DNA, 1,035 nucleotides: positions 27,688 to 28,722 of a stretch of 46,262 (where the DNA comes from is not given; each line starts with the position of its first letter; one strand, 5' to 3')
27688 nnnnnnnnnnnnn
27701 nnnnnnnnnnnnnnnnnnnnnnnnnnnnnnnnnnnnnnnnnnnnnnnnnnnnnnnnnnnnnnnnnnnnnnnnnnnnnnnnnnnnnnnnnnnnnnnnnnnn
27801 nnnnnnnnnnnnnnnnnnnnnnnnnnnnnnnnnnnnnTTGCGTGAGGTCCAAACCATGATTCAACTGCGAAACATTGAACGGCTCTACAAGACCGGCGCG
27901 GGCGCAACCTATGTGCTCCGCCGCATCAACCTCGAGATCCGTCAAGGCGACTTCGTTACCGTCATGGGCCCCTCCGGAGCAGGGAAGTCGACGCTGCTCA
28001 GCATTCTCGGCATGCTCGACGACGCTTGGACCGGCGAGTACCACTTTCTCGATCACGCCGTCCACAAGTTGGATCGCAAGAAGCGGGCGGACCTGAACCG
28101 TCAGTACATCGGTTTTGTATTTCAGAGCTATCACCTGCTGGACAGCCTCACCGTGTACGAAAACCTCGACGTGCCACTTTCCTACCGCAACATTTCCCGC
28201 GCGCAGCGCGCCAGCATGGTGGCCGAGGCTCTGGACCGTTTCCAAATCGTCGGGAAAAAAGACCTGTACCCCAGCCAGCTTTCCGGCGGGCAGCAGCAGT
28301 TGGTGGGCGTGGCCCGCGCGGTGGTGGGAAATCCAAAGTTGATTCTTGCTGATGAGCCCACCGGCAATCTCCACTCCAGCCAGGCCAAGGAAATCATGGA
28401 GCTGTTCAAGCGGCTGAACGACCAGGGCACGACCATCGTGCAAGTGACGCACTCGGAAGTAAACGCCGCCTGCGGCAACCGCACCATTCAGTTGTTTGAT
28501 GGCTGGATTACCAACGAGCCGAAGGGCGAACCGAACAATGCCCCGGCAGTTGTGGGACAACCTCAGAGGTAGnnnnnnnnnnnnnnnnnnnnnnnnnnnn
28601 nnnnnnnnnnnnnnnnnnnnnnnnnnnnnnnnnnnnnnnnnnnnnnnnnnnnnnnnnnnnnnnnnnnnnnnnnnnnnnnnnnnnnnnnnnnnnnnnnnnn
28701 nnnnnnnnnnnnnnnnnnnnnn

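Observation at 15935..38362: Self-regulated sigma-54 operon: one adaptor, one TolC duct and two ATPases, but six tandem ADOP-type duplicated MacB/FtsX permeases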

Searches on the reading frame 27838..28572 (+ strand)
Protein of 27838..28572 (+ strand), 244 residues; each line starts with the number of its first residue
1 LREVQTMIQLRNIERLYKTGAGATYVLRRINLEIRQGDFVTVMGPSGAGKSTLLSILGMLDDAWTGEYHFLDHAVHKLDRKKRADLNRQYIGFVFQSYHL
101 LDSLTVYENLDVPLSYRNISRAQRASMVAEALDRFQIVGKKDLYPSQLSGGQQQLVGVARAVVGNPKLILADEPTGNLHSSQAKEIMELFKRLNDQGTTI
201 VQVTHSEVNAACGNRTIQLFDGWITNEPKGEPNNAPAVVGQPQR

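Call 3: search_protein_families(library=pfam, proteins=[window:27838-28572:+])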
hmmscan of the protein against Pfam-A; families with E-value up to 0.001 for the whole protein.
window:27838-28572:+ (244 aa): 4 families
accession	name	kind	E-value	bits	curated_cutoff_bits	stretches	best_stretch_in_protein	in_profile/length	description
PF00005.33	ABC_tran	-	2.2e-29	103.3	25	1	27-175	1-136/137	ABC transporter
PF13304.12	AAA_21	-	7.1e-11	43.1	27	1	109-206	208-299/304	AAA domain, putative AbiEii toxin, Type IV TA system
PF02463.25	SMC_N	-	0.00031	20.7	40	0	37-209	24-201/220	RecF/RecN/SMC N terminal domain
PF13401.12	AAA_22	-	0.00097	19.9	27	0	36-87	4-33/130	AAA domain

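Call 4: search_protein_families(library=ncbifam, proteins=[window:27838-28572:+])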
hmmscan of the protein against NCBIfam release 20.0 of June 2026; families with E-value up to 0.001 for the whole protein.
window:27838-28572:+ (244 aa): 187 families (the best 25 are shown)
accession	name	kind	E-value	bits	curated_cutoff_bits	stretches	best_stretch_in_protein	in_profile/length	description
NF038007.1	ABC_ATP_DarD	equivalog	5.6e-73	245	375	1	7-222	1-216/218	darobactin export ABC transporter ATP-binding protein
NF007826.0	PRK10535.1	equivalog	1.3e-62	212.1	966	1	6-233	3-230/648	macrolide ABC transporter ATP-binding protein/permease MacB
TIGR03608.1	L_ocin_972_ABC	subfamily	2.1e-57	193.9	254.85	1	23-219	10-206/206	putative bacteriocin export ABC transporter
TIGR02673.1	FtsE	equivalog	2e-56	191.1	264.85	1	7-221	1-212/214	cell division ATP-binding protein FtsE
TIGR02211.1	LolD_lipo_ex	equivalog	2.1e-55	187.7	307.75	1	7-225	1-220/221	lipoprotein-releasing ABC transporter ATP-binding protein LolD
TIGR02982.1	heterocyst_DevA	subfamily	6.9e-51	172.9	295.8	1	8-224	2-219/220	ABC exporter ATP-binding subunit, DevA family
NF007879.0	PRK10584.1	equivalog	4e-48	164.1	336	1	7-227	6-227/228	putative ABC transporter ATP-binding protein YbbA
NF008639.0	PRK11629.1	equivalog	1.2e-46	159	360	1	5-227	4-227/234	lipoprotein-releasing ABC transporter ATP-binding protein LolD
TIGR02315.1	ABC_phnC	equivalog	7.9e-43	146.6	266.1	1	8-224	2-224/243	phosphonate ABC transporter ATP-binding protein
TIGR03265.1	PhnT2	equivalog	2.4e-42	145.4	457.7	1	7-210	4-198/353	putative 2-aminoethylphosphonate ABC transporter ATP-binding protein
NF040933.2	ABC_arch_GlcV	equivalog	7e-42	143.6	450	1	8-209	3-204/357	glucose ABC transporter ATP-binding protein GlcV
NF007027.0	PRK09493.1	equivalog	4.9e-41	140.6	379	1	7-227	1-217/240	glutamine ABC transporter ATP-binding protein GlnQ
NF008338.0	PRK11124.1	equivalog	1.6e-40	139.2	369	1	8-225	3-220/242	arginine ABC transporter ATP-binding protein ArtP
TIGR02314.1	ABC_MetN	equivalog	1.4e-39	136.1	499.7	1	7-206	1-200/343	methionine ABC transporter ATP-binding protein MetN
NF006987.0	PRK09452.1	equivalog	1.9e-39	135.4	482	1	3-226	13-228/378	spermidine/putrescine ABC transporter ATP-binding protein PotA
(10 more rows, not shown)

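Call 82: search_solved_structures(query=window:27856-28572:+, max_evalue=1e-40)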
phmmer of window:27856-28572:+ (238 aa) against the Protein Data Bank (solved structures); distinct sequences matched with E-value up to 1e-40: 20.
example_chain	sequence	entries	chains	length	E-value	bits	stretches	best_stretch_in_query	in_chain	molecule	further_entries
5xu1_A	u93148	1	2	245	4.4e-57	196.8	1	1-221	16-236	ABC transporter ATP-binding protein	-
5lj9_A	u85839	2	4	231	1.3e-52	182.2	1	2-219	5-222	Macrolide export ATP-binding/permease protein MacB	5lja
5nik_J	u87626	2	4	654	1.8e-52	181.8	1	2-223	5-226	Macrolide export ATP-binding/permease protein MacB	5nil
1f3o_A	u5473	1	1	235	2.4e-51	178.1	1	1-223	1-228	HYPOTHETICAL ABC TRANSPORTER ATP-BINDING PROTEIN MJ0796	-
1l2t_A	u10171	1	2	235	6.3e-51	176.7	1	1-223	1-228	Hypothetical ABC transporter ATP-binding protein MJ0796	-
3tif_A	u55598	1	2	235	1.1e-49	172.6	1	1-223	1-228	Uncharacterized ABC transporter ATP-binding protein MJ0796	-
5lil_A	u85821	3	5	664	1.5e-48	168.9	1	2-222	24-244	Macrolide export ATP-binding/permease protein MacB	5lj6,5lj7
5gko_A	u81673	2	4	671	2.1e-45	158.6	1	2-228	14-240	Macrolide export ATP-binding/permease protein MacB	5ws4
7tcg_B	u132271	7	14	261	5.8e-43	150.6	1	4-219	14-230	Bacitracin export ATP-binding protein BceA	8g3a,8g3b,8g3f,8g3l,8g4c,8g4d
8s5g_B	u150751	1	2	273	6.6e-43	150.5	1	4-219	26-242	Bacitracin export ATP-binding protein BceA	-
7tch_B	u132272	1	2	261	1.5e-42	149.3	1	4-219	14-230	Bacitracin export ATP-binding protein BceA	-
9ge6_B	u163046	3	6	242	1.3e-41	146.2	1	4-221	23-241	Uncharacterized ABC transporter ATP-binding protein YbbA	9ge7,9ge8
7mdy_D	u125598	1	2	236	1.8e-41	145.8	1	2-221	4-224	Lipoprotein-releasing system ATP-binding protein LolD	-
7v8l_D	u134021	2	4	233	2e-41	145.6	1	2-221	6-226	Lipoprotein-releasing system ATP-binding protein LolD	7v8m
9rlc_D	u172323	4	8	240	2.1e-41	145.6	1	2-221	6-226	Lipoprotein-releasing system ATP-binding protein LolD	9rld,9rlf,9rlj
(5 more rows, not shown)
